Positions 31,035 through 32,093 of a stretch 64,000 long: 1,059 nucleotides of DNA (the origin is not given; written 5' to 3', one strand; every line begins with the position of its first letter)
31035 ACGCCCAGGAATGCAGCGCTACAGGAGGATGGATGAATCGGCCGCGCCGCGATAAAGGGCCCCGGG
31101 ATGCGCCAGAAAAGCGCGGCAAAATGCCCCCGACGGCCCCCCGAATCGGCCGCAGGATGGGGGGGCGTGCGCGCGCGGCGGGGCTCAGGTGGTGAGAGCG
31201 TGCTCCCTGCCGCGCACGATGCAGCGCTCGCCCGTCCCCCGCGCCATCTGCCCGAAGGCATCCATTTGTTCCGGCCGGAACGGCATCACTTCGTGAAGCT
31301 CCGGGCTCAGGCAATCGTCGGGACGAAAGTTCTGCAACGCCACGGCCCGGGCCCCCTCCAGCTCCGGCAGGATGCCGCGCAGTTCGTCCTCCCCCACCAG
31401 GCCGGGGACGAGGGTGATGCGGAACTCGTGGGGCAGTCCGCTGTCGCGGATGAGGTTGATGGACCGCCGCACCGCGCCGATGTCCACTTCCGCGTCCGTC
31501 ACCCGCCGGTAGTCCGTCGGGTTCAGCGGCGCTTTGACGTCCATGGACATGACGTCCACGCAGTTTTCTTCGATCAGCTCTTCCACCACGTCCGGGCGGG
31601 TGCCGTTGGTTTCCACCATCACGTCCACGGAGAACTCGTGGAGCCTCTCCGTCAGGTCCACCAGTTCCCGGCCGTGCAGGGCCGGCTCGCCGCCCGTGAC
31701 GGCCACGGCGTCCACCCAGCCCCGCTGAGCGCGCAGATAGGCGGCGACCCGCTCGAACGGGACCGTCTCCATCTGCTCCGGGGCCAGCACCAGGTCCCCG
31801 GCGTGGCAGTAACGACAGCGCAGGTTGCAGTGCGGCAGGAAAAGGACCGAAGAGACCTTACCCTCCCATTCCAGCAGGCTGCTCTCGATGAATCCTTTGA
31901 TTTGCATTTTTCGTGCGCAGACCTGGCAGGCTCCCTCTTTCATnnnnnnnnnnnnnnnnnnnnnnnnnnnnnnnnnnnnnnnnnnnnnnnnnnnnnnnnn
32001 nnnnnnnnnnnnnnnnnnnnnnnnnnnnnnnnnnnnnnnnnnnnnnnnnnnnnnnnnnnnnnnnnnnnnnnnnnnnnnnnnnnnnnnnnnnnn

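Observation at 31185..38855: Class III (anaerobic) RNR cluster interrupted by a 1100-aa secreted PQQ-propeller gene that is translationally coupled to nrdG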

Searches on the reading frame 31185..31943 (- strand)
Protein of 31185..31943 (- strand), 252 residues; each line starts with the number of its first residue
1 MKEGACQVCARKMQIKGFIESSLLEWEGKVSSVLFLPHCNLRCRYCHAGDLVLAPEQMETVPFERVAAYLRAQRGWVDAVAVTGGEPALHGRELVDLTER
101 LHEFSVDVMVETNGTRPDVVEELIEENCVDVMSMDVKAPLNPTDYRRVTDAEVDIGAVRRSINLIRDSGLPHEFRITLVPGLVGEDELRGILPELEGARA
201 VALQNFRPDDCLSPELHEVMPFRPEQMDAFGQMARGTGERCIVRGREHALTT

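Call 3: search_protein_families(library=pfam, proteins=[window:31185-31943:-], max_evalue=0.01)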
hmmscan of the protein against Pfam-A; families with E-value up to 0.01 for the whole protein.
window:31185-31943:- (252 aa): 2 families
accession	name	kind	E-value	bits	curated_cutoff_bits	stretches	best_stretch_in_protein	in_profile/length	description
PF04055.27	Radical_SAM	-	5.5e-21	75.9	29.5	1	35-186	3-158/166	Radical SAM superfamily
PF13353.11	Fer4_12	-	2e-05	25.3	22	1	31-121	7-98/137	4Fe-4S single cluster domain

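Call 4: search_protein_families(library=ncbifam, proteins=[window:31185-31943:-], max_evalue=0.01)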
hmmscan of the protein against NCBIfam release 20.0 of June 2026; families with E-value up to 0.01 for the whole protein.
window:31185-31943:- (252 aa): 47 families (the best 25 are shown)
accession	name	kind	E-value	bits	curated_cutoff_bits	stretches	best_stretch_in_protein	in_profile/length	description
TIGR02495.1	NrdG2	equivalog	1.2e-43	148.7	131.15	1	15-207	2-193/193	anaerobic ribonucleoside-triphosphate reductase activating protein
TIGR02493.1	PFLA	equivalog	5.7e-14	52.1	231.75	1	33-185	19-172/235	pyruvate formate-lyase-activating protein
TIGR04041.1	activase_YjjW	hypoth_equivalog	1.3e-13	51.1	250.2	1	59-237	91-268/276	YjjW family glycine radical enzyme activase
TIGR02666.1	moaA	equivalog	1.3e-12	47.3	284.05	1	38-171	19-156/336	GTP 3',8-cyclase MoaA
NF001199.0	PRK00164.2-1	equivalog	6.3e-11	42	231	1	37-170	20-150/308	GTP 3',8-cyclase MoaA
TIGR03963.1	rSAM_QueE_Clost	equivalog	2.2e-10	40.6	260.1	1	28-140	18-126/219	putative 7-carboxy-7-deazaguanine synthase QueE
TIGR02668.1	moaA_archaeal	equivalog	2.6e-10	39.8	325.25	1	37-170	18-148/303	GTP 3',8-cyclase MoaA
TIGR02494.1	PFLE_PFLC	subfamily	1.4e-09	37.6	174.35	1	80-185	127-228/293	glycyl-radical enzyme activating protein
TIGR04317.1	W_rSAM_matur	equivalog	2.7e-09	36.6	380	1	38-144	13-120/349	tungsten cofactor oxidoreductase radical SAM maturase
NF038283.1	viperin_w_prok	equivalog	6.4e-09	35.4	180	1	36-118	9-96/281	viperin family antiviral radical SAM protein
TIGR04251.1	SCM_rSAM_ScmF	equivalog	5.6e-08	32.6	400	1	38-137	13-116/353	SynChlorMet cassette radical SAM/SPASM protein ScmF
TIGR04167.1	rSAM_SeCys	equivalog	2.1e-07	30.5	300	1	38-116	17-92/303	arsenosugar biosynthesis radical SAM (seleno)protein ArsS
TIGR04349.1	rSAM_QueE_gams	hypoth_equivalog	3.5e-07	30.1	300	1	33-140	23-119/210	7-carboxy-7-deazaguanine synthase QueE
TIGR03977.1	rSAM_pair_HxsC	equivalog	1.4e-06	27.4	267.9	1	29-115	25-109/292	His-Xaa-Ser system radical SAM maturase HxsC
TIGR04003.1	rSAM_BssD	equivalog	2.2e-06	27.1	496.45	1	79-181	130-229/314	[benzylsuccinate synthase]-activating enzyme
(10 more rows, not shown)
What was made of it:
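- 31185..31907 (-): nrdG, 240 aa from ATG 31907. NrdG2-type radical-SAM activase with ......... TIGR02495 scores 149 bits (cut-off 131), with model position 2 at ORF residue 15 (call 4).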

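Call 15: find_homologous_proteins(query=window:31185-31907:-, max_evalue=1e-10)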
Query window:31185-31907:- (240 aa): 1197 proteins with E <= 1e-10 among 4635 candidates; the best 120 are listed.
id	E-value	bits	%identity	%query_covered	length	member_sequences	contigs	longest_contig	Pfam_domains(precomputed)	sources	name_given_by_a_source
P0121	4.7e-158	542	100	100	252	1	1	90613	PF04055.28,PF13353.12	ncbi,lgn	-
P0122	1.4e-120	419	78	100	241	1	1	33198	PF04055.28,PF13353.12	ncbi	-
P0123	5.2e-120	417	77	100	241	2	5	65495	PF04055.28,PF13353.12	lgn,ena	-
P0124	4.4e-105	368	67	100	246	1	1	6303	PF04055.28,PF13353.12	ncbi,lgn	ncbi:MAG: anaerobic ribonucleoside-triphosphate reductase activating protein [Candidatus Brocadiia b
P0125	1.4e-101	357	67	100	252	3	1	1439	PF04055.28,PF13353.12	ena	-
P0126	1.3e-97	344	62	99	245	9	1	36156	PF04055.28,PF13353.12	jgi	-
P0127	4.5e-96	339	63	99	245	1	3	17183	PF04055.28,PF13353.12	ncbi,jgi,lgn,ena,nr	ncbi:MAG: anaerobic ribonucleoside-triphosphate reductase activating protein [Planctomycetes bacteri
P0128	1.1e-95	338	63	98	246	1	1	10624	PF04055.28,PF13353.12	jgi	-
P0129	1.9e-95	337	64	100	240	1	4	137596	PF04055.28,PF13353.12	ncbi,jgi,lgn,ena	-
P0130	4.8e-95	335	66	97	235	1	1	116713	PF04055.28,PF13353.12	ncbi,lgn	-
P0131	5.3e-94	332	53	98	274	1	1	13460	PF04055.28,PF13353.12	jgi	-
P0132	6.1e-94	332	60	99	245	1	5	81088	PF04055.28,PF13353.12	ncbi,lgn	-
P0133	4.0e-93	329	59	99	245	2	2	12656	PF04055.28,PF13353.12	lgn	-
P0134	5.6e-93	329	61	99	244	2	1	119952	PF04055.28,PF13353.12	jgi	-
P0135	6.3e-93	328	58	100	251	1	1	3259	PF04055.28,PF13353.12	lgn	-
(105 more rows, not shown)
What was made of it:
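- NCBI's annotation of the source record uses the 252-aa form (P0121, call 15). The source annotation uses 252 aa (call 15).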

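Call 17: find_related_loci(query=A1, collection=genome_contigs, flank=10000)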
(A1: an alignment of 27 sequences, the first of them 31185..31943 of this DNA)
Query A1 (252 aa) in genome_contigs; peptide patterns used: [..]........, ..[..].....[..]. (x = any residue, [..] = any of these).
599 stretches matched a pattern (row limit reached: there are more); 503 encode a relative of the query (tblastn E <= 1e-3); the best 80 are kept; 80 distinct loci.
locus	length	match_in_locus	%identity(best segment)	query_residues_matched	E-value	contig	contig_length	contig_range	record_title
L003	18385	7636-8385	65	5-252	7e-103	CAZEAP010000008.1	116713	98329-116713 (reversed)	MAG TPA_asm: uncultured candidatus Brocadiaceae bacterium isolate binchicken_co17_319 genome assembly, contig: NODE_445_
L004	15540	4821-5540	54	10-249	4e-86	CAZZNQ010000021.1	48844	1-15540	MAG TPA_asm: uncultured candidatus Brocadiaceae bacterium isolate SRP141376_co2_394 genome assembly, contig: NODE_1712_l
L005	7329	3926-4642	56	13-252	2e-85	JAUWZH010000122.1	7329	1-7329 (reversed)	MAG: Candidatus Brocadiaceae bacterium isolate CSMAG_2731 CSMAG_2731_k141_304331_length_7329_cov_7.0000, whole genome sh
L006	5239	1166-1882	56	13-252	4e-85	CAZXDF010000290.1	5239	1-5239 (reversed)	MAG TPA_asm: uncultured candidatus Brocadiaceae bacterium isolate SRP260945_co2_448 genome assembly, contig: k141_405168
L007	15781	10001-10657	57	10-228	2e-83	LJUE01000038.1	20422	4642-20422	MAG: Planctomycetes bacterium SM23_32 WORSMTZ_13470, whole genome shotgun sequence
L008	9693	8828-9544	51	11-251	6e-82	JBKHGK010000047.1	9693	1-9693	MAG: Candidatus Brocadiia bacterium isolate D1M06_29 NODE_6192_length_9693_cov_46.466383, whole genome shotgun sequence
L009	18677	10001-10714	57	13-251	1e-87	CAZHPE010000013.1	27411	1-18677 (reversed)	MAG TPA_asm: uncultured candidatus Brocadiaceae bacterium isolate SRP308112_co1_111 genome assembly, contig: NODE_2400_l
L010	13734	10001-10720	49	12-252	4e-80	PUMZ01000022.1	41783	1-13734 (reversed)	MAG: Candidatus Brocadiaceae bacterium isolate B1Sed10_209R1 B1-Sed10-C592, whole genome shotgun sequence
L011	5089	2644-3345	50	13-247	7e-79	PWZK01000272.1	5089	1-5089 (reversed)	MAG: Candidatus Brocadiaceae bacterium isolate T3Sed10_170 T3-Sed10-C47150, whole genome shotgun sequence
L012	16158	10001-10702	42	13-247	2e-64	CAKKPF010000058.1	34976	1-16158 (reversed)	Candidatus Brocadiaceae bacterium isolate Hainich-H41-bin245-1 genome assembly, contig: H41-bin245_1_Hain_H41_02um_R2_67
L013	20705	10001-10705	45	12-244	6e-62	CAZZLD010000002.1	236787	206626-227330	MAG TPA_asm: uncultured Candidatus Bathyarchaeia archaeon isolate SRP323688_co1_137 genome assembly, contig: NODE_83_len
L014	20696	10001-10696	43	15-247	2e-60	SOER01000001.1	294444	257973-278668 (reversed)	MAG: Candidatus Loosdrechtia aerotolerans isolate YC1 NODE_1_length_294444_cov_12.029781, whole genome shotgun sequence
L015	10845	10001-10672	39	8-232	8e-58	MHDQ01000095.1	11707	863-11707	MAG: Nitrospinae bacterium RIFCSPLOWO2_12_FULL_45_22 rifcsplowo2_12_scaffold_19134, whole genome shotgun sequence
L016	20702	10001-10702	43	11-246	3e-57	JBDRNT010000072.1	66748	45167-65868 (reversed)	MAG: Candidatus Eisenbacteria bacterium isolate MEGAHIT-group-1.912 k141_11804340, whole genome shotgun sequence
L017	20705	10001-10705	37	10-245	3e-56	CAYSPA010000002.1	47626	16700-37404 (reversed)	MAG TPA_asm: uncultured Thermoplasmatales archaeon isolate binchicken_co357_50 genome assembly, contig: NODE_133_length_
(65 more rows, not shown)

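Call 41: list_cluster_members(proteins=[P0121, P0001, P0122, P0123])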
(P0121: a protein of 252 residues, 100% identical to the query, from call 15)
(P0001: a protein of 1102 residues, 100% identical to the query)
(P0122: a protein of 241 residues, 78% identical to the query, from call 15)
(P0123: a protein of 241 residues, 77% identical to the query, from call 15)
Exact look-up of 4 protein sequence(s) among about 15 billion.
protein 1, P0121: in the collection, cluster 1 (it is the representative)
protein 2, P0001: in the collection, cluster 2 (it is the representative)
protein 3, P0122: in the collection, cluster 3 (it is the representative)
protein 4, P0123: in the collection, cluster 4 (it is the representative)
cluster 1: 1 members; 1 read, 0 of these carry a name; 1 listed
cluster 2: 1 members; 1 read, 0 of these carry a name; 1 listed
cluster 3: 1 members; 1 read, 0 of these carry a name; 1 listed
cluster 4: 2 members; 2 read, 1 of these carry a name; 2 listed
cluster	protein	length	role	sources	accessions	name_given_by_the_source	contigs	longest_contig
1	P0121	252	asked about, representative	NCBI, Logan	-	-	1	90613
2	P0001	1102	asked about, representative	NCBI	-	-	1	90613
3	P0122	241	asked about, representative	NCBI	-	-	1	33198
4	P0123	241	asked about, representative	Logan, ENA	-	-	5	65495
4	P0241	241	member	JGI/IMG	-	pyruvate formate lyase activating enzyme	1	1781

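Call 43: find_encoding_contigs(protein=P0124, flank=6000, max_places=2)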
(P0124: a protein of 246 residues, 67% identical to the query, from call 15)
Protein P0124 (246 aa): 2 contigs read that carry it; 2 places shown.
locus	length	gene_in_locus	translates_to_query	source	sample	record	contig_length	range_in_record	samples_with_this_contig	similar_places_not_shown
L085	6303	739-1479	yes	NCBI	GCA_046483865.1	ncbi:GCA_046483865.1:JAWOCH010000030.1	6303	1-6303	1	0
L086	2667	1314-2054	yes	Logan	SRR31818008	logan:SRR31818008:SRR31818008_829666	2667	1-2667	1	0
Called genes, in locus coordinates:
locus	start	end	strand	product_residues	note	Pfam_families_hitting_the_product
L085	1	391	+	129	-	PF13597:NRDD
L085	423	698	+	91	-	-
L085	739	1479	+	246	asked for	PF13353:Fer4_12, PF04055:Radical_SAM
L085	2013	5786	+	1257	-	PF02463:SMC_N, PF13175:AAA_15, PF13304:AAA_21 (weak), PF13476:AAA_23, PF13555:AAA_29 (faint), PF06470:SMC_hinge, PF24161:CCDC39, PF13304:AAA_21 (weak)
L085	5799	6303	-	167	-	PF02518:HATPase_c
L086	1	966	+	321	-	?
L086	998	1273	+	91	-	-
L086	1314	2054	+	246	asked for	PF13353:Fer4_12, PF04055:Radical_SAM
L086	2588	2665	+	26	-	?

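Call 44: find_encoding_contigs(protein=P0129, flank=6000, max_places=2)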
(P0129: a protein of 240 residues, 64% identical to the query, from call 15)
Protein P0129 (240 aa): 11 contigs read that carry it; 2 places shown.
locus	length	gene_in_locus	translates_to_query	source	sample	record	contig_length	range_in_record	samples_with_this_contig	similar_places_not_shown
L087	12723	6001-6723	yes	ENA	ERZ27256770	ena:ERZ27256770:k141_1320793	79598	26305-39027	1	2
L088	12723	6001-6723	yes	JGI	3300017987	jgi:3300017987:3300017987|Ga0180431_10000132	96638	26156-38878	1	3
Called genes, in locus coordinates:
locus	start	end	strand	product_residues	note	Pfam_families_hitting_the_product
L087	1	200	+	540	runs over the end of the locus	PF16538:FlgT_C, PF03783:CsgG (weak), PF07660:STN (faint)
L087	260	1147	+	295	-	-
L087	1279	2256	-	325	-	PF25087:GMPPB_C (faint), PF00132:Hexapep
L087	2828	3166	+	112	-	PF03477:ATP-cone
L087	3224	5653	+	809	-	PF03477:ATP-cone, PF13597:NRDD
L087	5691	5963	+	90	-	-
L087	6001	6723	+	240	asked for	PF13353:Fer4_12 (weak), PF04055:Radical_SAM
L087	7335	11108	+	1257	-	PF02463:SMC_N, PF13175:AAA_15, PF13476:AAA_23, PF13555:AAA_29 (faint), PF06470:SMC_hinge, PF13304:AAA_21 (weak)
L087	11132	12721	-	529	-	PF01590:GAF, PF13185:GAF_2, PF13492:GAF_3, PF07228:SpoIIE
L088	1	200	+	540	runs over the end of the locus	PF16538:FlgT_C, PF03783:CsgG (weak), PF07660:STN (faint)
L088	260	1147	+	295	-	-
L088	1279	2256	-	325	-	PF25087:GMPPB_C (faint), PF00132:Hexapep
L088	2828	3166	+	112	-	PF03477:ATP-cone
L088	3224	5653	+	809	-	PF03477:ATP-cone, PF13597:NRDD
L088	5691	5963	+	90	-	-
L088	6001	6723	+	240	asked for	PF13353:Fer4_12 (weak), PF04055:Radical_SAM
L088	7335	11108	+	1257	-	PF02463:SMC_N, PF13175:AAA_15, PF13476:AAA_23, PF13555:AAA_29 (faint), PF06470:SMC_hinge, PF13304:AAA_21 (weak)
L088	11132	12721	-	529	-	PF01590:GAF, PF13185:GAF_2, PF13492:GAF_3, PF07228:SpoIIE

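Call 45: find_encoding_contigs(protein=P0123, flank=6000, max_places=4)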
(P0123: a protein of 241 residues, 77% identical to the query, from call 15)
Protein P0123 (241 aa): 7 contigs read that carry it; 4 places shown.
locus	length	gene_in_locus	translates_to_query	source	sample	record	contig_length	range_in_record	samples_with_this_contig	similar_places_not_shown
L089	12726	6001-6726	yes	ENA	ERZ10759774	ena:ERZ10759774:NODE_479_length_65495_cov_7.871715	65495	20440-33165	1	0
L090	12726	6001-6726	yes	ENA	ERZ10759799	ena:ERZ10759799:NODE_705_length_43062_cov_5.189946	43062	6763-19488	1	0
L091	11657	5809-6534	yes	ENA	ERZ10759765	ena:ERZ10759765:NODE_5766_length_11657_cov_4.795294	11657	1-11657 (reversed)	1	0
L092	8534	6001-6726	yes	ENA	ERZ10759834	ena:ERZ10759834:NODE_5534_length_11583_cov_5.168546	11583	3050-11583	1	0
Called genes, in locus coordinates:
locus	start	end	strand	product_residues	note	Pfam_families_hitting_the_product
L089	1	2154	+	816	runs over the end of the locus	PF03477:ATP-cone, PF13597:NRDD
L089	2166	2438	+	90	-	-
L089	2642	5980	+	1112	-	PF01011:PQQ (faint), PF13360:PQQ_2, PF13570:Beta-prop_ACSF4, PF13360:PQQ_2 (weak)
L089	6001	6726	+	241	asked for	PF13353:Fer4_12 (weak), PF04055:Radical_SAM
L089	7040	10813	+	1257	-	PF02463:SMC_N, PF13175:AAA_15, PF13304:AAA_21 (weak), PF23649:FKBP15 (faint), PF24161:CCDC39 (weak), PF06470:SMC_hinge, PF24161:CCDC39 (weak), PF13304:AAA_21 (weak)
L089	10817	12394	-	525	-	PF01590:GAF, PF13185:GAF_2, PF13492:GAF_3, PF07228:SpoIIE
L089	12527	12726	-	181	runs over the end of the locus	PF02572:CobA_CobO_BtuR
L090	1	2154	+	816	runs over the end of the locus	PF03477:ATP-cone, PF13597:NRDD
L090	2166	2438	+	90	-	-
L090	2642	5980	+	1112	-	PF01011:PQQ (faint), PF13360:PQQ_2, PF13570:Beta-prop_ACSF4, PF13360:PQQ_2 (weak)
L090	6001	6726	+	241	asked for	PF13353:Fer4_12 (weak), PF04055:Radical_SAM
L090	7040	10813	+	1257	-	PF02463:SMC_N, PF13175:AAA_15, PF13304:AAA_21 (weak), PF23649:FKBP15 (faint), PF24161:CCDC39 (weak), PF06470:SMC_hinge, PF13304:AAA_21 (weak)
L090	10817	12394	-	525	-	PF01590:GAF, PF13185:GAF_2, PF13492:GAF_3, PF07228:SpoIIE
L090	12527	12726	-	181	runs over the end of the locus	PF02572:CobA_CobO_BtuR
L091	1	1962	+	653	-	?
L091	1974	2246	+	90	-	-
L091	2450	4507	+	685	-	PF13360:PQQ_2, PF13570:Beta-prop_ACSF4, PF01011:PQQ (weak), PF13360:PQQ_2 (weak)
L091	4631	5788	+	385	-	PF13360:PQQ_2 (faint)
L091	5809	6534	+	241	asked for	PF13353:Fer4_12 (weak), PF04055:Radical_SAM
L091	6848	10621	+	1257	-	PF02463:SMC_N, PF13175:AAA_15, PF13304:AAA_21 (weak), PF23649:FKBP15 (faint), PF24161:CCDC39 (weak), PF06470:SMC_hinge, PF13304:AAA_21 (weak)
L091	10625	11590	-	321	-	PF07228:SpoIIE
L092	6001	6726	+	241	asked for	PF13353:Fer4_12 (weak), PF04055:Radical_SAM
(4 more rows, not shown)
